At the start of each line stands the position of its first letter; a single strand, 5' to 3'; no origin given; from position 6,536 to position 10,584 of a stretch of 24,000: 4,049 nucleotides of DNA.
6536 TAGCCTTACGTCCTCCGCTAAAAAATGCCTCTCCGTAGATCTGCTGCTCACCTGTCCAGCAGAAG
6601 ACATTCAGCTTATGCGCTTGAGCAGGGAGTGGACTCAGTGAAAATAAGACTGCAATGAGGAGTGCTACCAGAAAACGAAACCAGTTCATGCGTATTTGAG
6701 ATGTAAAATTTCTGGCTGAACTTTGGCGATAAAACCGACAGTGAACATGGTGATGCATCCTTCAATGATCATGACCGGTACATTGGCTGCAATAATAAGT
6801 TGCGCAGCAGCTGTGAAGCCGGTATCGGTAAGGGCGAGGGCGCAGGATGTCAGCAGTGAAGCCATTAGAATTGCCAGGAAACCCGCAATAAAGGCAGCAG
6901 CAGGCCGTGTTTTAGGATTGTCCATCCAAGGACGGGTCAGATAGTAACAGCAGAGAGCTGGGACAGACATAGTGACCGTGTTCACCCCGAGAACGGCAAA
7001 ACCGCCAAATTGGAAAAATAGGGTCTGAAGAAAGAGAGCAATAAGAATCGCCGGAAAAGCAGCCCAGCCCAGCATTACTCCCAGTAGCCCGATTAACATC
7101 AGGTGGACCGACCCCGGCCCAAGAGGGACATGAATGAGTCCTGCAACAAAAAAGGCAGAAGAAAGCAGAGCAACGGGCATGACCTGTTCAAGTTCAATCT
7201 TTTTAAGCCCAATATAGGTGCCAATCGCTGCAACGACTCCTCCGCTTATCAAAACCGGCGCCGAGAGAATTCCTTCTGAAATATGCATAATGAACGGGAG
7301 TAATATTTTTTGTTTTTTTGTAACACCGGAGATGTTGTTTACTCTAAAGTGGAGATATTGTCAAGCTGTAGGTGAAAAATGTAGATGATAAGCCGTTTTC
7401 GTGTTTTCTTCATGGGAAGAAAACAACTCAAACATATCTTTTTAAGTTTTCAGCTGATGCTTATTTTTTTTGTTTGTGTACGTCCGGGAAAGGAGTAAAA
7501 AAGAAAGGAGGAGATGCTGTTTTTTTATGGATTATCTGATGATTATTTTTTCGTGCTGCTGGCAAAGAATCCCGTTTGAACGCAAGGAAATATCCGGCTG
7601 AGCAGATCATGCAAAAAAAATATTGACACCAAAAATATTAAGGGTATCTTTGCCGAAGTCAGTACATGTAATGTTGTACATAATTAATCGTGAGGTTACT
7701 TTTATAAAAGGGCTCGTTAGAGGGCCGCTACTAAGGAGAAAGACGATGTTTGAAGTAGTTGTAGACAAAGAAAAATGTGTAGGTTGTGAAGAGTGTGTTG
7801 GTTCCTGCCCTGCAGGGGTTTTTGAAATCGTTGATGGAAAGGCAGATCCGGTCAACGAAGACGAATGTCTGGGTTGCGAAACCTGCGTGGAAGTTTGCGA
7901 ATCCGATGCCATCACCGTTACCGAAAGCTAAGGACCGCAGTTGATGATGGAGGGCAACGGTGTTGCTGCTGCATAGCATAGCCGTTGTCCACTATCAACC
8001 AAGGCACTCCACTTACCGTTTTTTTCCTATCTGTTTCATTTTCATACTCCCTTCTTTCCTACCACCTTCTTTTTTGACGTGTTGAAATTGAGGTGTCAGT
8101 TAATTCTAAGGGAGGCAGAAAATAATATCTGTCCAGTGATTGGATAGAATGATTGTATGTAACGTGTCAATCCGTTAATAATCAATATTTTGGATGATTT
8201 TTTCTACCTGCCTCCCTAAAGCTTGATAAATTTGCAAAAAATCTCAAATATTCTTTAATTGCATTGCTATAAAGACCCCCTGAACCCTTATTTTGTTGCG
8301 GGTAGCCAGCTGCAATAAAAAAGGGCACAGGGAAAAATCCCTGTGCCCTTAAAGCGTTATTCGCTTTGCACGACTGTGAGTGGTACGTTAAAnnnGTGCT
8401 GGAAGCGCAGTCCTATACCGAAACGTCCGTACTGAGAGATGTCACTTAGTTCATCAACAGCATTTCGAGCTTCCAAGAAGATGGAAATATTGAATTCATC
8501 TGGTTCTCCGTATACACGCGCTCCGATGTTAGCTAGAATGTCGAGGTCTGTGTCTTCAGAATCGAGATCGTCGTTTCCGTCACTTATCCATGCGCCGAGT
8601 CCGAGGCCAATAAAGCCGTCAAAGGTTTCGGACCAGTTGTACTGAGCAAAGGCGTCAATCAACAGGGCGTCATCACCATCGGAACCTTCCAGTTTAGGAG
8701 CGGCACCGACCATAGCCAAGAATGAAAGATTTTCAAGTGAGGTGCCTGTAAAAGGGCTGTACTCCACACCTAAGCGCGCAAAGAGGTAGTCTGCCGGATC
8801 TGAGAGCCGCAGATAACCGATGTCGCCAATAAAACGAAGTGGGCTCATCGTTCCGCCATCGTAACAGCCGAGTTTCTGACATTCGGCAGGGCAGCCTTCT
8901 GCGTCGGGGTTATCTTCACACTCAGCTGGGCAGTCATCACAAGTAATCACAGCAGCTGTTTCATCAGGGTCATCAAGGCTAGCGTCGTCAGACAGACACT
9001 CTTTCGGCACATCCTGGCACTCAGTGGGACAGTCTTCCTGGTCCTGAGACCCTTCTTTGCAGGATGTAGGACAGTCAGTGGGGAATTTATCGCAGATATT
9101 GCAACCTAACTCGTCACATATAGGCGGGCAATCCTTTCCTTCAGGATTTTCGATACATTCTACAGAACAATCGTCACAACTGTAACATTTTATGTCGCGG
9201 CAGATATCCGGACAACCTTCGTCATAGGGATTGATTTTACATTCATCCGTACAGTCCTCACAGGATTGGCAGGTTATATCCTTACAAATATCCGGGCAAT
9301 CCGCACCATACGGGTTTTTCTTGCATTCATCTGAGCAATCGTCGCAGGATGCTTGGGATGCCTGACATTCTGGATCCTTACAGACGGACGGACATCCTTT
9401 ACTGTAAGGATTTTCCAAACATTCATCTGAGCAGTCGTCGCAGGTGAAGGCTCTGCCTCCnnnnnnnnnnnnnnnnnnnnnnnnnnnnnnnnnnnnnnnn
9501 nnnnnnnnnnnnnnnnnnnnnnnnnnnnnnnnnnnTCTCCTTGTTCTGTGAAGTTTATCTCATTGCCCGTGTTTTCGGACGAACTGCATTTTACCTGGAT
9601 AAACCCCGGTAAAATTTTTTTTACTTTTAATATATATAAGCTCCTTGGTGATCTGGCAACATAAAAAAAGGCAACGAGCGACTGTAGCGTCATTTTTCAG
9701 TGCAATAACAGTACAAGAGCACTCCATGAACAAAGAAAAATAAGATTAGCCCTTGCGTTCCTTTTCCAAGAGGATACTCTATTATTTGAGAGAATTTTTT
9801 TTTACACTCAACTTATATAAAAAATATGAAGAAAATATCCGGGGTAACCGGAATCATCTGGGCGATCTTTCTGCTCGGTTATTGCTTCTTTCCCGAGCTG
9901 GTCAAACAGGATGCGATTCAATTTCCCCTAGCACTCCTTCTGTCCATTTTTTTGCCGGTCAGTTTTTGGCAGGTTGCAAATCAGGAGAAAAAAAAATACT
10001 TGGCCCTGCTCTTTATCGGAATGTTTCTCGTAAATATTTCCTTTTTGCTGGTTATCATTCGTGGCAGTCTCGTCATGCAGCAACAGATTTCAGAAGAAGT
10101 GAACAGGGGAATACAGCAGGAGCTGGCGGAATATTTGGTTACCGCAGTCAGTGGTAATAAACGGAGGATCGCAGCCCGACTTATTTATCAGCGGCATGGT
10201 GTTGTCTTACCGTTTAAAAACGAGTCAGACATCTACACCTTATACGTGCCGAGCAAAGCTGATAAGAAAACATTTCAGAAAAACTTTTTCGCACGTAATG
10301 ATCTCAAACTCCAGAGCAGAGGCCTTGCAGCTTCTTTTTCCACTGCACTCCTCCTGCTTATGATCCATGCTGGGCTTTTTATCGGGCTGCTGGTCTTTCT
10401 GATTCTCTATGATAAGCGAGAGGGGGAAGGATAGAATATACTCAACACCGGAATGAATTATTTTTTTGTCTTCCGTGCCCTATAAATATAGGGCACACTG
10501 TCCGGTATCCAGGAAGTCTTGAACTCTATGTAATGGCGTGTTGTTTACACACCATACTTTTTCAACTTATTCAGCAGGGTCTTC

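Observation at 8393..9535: Secreted 36-cysteine tandem-repeat module fused to a Cys-free beta-barrel-like domain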

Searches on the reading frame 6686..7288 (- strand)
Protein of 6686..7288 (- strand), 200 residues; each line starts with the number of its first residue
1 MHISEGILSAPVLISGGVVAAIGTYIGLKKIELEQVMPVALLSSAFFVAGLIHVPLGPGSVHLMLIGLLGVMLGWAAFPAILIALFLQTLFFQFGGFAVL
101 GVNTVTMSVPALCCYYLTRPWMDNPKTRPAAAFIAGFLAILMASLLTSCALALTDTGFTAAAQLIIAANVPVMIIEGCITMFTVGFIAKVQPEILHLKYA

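Call 19: search_protein_families(library=pfam, proteins=[window:6686-7288:-], max_evalue=0.001)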
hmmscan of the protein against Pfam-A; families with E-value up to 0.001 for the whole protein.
window:6686-7288:- (200 aa): 1 family
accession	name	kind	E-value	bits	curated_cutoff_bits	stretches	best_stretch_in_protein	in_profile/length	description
PF01891.21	CbiM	-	6.1e-54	183.4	23.1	1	2-194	1-205/205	Cobalt uptake substrate-specific transmembrane region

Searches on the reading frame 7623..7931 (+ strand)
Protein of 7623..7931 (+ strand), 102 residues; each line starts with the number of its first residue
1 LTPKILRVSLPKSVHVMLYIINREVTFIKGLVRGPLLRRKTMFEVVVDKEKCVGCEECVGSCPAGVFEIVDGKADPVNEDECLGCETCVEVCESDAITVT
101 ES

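Call 19: search_protein_families(library=pfam, proteins=[window:7623-7931:+], max_evalue=0.001)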
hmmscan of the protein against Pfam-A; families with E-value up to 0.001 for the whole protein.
window:7623-7931:+ (102 aa): 14 families
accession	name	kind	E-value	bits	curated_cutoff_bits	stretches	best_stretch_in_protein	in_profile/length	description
PF00037.32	Fer4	-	3.3e-13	49.3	21.1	2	45-67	1-23/24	4Fe-4S binding domain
PF12838.12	Fer4_7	-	1.9e-11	44.7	27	2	38-66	24-52/52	4Fe-4S dicluster domain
PF12837.12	Fer4_6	-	7.6e-11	41.9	25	1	45-67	2-24/24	4Fe-4S binding domain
PF14697.11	Fer4_21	-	1.7e-10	41.3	35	1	46-98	2-58/59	4Fe-4S dicluster domain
PF13237.11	Fer4_10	-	2.4e-10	40.6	25.5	1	45-92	2-52/53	4Fe-4S dicluster domain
PF13187.11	Fer4_9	-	8.2e-10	39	27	1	51-97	1-52/52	4Fe-4S dicluster domain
PF12797.12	Fer4_2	-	3.7e-09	36.4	24.5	1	45-64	3-22/22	4Fe-4S binding domain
PF25160.1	LdpA_Fe-S-bd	-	6.6e-06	26.3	27.6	0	76-99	22-45/49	LdpA Fe-S cluster-binding domain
PF12800.12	Fer4_4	-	3.9e-05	24.1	24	0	50-65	2-17/17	4Fe-4S binding domain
PF17179.9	Fer4_22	-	5.5e-05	24.4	27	0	36-65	65-94/95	4Fe-4S dicluster domain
PF13370.11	Fer4_13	-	8.4e-05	23.6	24.5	0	47-72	1-25/58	4Fe-4S single cluster domain of Ferredoxin I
PF13484.11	Fer4_16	-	0.00026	22.2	30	0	51-70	1-20/66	4Fe-4S double cluster binding domain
PF13534.11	Fer4_17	-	0.00036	21.5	22.2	0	50-66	44-60/61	4Fe-4S dicluster domain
PF13459.11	Fer4_15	-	0.00099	20.2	22.4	0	45-75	1-31/66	4Fe-4S single cluster domain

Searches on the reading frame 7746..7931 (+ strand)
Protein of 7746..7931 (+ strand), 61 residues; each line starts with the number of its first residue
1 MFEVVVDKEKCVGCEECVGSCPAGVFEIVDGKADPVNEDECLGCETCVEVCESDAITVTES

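Call 71: search_protein_families(library=ncbifam, proteins=[window:7746-7931:+], max_evalue=1)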
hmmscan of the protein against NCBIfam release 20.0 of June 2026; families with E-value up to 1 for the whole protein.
window:7746-7931:+ (61 aa): 111 families (the best 25 are shown)
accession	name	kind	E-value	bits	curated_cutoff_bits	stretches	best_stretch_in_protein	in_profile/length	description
NF040864.1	HgcB_ferredoxin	equivalog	1.4e-12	47.3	99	1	6-60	11-65/93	mercury methylation ferredoxin HgcB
NF043039.1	HgcAB_like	equivalog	5.4e-11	42.7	285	1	2-57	293-350/350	HgcAB-like fusion protein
TIGR02179.1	PorD_KorD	subfamily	1.3e-10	41.3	60.05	1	3-59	19-75/78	2-oxoacid:acceptor oxidoreductase, delta subunit, pyruvate/2-ketoisovalerate family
TIGR04395.1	cutC_activ_rSAM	equivalog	1.4e-10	41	360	1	2-59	47-106/309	choline TMA-lyase-activating enzyme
TIGR02700.1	flavo_MJ0208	hypoth_equivalog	8.1e-10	38.4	251.35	1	5-57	144-195/234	dihydromethanopterin reductase (acceptor)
NF006221.0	PRK08348.1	subfamily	1e-09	38.2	124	1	4-59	39-95/136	NADH-plastoquinone oxidoreductase subunit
TIGR01944.1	rnfB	subfamily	2.9e-09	36.8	68.7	1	4-60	108-164/190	RnfABCDGE type electron transport complex subunit B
NF040684.1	PorD_Arch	equivalog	3e-09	36.8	120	1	2-59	25-82/85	pyruvate synthase subunit PorD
NF038196.1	ferrodoxin_EFR1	subfamily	4.1e-09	36.8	75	1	6-59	182-232/242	EFR1 family ferrodoxin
NF005503.0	PRK07118.1-2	equivalog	1.2e-08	34.6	252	2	4-33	162-191/292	RnfABCDGE type electron transport complex subunit B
NF043069.1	T4HPD_activ_SAM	equivalog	1.7e-08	34.2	425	1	3-57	45-98/299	trans-4-hydroxy-L-proline dehydratase activase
NF007205.0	PRK09626.1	equivalog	5e-08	32.9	93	1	4-60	12-75/105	2-oxoglutarate-acceptor oxidoreductase subunit OorD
TIGR02936.1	fdxN_nitrog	equivalog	7.4e-08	32.4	80.55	2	4-29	16-41/91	ferredoxin III, nif-specific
TIGR03336.1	IOR_alpha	equivalog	9.6e-08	30.8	650.9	1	4-56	545-595/595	indolepyruvate ferredoxin oxidoreductase subunit alpha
NF005506.0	PRK07118.1-5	equivalog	1.4e-07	31.2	388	2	4-34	165-195/279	Fe-S cluster domain-containing protein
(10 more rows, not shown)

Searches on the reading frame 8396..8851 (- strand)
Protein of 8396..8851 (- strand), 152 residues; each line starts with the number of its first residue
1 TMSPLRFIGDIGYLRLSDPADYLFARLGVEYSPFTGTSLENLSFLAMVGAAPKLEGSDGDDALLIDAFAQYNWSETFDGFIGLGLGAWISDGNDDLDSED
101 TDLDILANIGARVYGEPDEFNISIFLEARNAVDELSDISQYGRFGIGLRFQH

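Call 47: search_protein_families(library=pfam, proteins=[window:8396-8851:-], max_evalue=1)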
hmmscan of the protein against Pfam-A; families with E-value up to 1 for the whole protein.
window:8396-8851:- (152 aa): 0 families

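Call 76: find_homologous_proteins(query=A3, max_evalue=0.001)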
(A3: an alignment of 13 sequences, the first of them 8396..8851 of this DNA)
Query A3 (13 sequences) (152 aa, profile of the alignment): 32 proteins with E <= 0.001 among 3702 candidates.
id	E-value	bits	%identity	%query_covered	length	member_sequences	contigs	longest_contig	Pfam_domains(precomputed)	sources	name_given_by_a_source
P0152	3.2e-57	211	54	99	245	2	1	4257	-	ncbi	ncbi:hypothetical protein H206_03788, partial [Candidatus Electrothrix aarhusensis]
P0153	2.8e-55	204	53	99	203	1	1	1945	-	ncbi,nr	ncbi:MAG: hypothetical protein D3904_10615 [Candidatus Electrothrix sp. EH2]|nr:hypothetical protein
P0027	9.9e-54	199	86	100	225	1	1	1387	-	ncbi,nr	ncbi:MAG: hypothetical protein D3908_12130 [Candidatus Electrothrix sp. AUS4]|nr:hypothetical protei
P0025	6.2e-52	193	82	97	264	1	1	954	-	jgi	jgi:hypothetical protein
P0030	3.8e-51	191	79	97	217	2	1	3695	-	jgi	jgi:hypothetical protein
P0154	1.1e-50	189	81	99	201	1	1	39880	-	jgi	jgi:hypothetical protein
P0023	2.8e-50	188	82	100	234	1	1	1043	-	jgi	jgi:hypothetical protein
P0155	1.3e-49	186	73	97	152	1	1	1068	-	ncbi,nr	ncbi:MAG: hypothetical protein D3924_20610, partial [Candidatus Electrothrix sp. AR4]|nr:hypothetica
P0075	1.6e-49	186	52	95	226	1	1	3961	-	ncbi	-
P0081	6.2e-49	184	49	99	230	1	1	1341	-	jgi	jgi:hypothetical protein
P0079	7.9e-49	183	47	95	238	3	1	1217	-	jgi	jgi:hypothetical protein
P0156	1.5e-47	179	86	92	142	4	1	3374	-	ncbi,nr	ncbi:hypothetical protein VU10_02305, partial [Desulfobulbus sp. US1]|nr:hypothetical protein [Desul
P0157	5.1e-46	174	69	100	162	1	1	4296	-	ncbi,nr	ncbi:MAG: hypothetical protein D3905_10085, partial [Candidatus Electrothrix sp. AS4_5]|nr:hypotheti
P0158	3.6e-43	165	87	82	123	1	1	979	-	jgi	jgi:hypothetical protein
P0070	3.9e-43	165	57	98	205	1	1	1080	-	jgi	jgi:hypothetical protein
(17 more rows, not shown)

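Call 77: search_protein_families(library=pfam, alignment_id=A3, max_evalue=10)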
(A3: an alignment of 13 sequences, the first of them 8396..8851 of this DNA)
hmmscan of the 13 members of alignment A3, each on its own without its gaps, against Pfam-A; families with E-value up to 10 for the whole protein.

A. member 1, window:8396-8851:- (152 aa): 0 families

B. families by the number of members that match (of 13 scanned): 2 families
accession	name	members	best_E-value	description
PF13505.12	OMP_b-brl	2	0.0012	Outer membrane protein beta-barrel domain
PF24909.1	vWA_SIBA-E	1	0.016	Integrin beta-like protein A-E, vWA-like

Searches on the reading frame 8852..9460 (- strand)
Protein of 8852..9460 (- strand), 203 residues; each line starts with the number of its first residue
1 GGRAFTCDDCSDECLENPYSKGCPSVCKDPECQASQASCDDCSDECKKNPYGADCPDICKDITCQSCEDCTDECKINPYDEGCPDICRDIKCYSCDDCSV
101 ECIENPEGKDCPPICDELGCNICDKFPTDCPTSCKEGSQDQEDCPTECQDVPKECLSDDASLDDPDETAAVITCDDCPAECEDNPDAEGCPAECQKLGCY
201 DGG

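Call 47: search_protein_families(library=pfam, proteins=[window:8852-9460:-], max_evalue=1)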
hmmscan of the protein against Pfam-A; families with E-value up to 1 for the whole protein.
window:8852-9460:- (203 aa): 0 families

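Call 49: predict_structure(alignment_id=A2)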
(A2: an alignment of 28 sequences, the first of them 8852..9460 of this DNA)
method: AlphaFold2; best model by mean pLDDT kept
length: 203 residues; sequences in the alignment: 28
mean_pLDDT: 77.7   pTM: 0.44
mean pLDDT of the five models: 77.7, 76.2, 75.0, 75.1, 72.0
residues with pLDDT >= 90: 1; 70-90: 176; 50-70: 16; < 50: 10
segments of 3 or more residues with pLDDT < 50: 162-169
pLDDT, mean of each block of 10 residues (from residue 1): 75 85 87 71 79 80 77 80 76 81 86 83 84 77 82 74 48 80 79 78 52
secondary structure, 60 per line:
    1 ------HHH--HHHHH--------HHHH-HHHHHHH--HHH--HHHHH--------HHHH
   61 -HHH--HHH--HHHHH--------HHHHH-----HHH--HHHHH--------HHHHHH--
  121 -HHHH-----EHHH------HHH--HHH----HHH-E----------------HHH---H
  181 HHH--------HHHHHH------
elements in order: H12-16 H25-28 H30-36 H44-48 H57-60 H72-76 H85-89 H100-104 H113-118 H122-125 H180-183 H192-197

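Call 52: fold_search(model_id=the predicted structure, library=pdb)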
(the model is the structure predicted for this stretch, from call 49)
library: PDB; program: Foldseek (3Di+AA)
matches with E <= 10: 0; with E <= 0.001: 0
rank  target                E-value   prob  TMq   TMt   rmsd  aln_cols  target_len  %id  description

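Call 56: search_solved_structures(query=A2, max_evalue=10, show_alignments=3)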
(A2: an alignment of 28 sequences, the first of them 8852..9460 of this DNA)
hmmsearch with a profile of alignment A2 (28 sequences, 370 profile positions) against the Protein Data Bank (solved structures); distinct sequences matched with E-value up to 10: 0.

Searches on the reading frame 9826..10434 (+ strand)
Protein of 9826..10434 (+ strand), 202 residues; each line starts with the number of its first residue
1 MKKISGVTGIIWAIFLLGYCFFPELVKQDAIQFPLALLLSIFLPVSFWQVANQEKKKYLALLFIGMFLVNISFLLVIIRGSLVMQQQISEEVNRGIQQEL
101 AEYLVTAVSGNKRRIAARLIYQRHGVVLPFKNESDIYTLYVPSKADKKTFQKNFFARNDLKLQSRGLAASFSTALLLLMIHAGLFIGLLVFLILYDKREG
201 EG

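Call 19: search_protein_families(library=pfam, proteins=[window:9826-10434:+], max_evalue=0.001)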
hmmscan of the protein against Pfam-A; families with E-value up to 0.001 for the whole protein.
window:9826-10434:+ (202 aa): 0 families

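Call 71: search_protein_families(library=ncbifam, proteins=[window:9826-10434:+], max_evalue=1)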
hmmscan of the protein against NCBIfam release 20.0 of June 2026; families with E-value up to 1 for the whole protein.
window:9826-10434:+ (202 aa): 2 families
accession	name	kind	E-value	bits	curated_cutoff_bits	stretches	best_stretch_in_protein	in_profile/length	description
NF008148.1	PRK10899.1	exception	0.0022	15.9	1512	1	98-162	520-583/1266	AsmA2 domain-containing protein YhdP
NF045846.1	MSC0882_dom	subfamily_domain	0.033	13.4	60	1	10-83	15-72/244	MSC_0882 family membrane protein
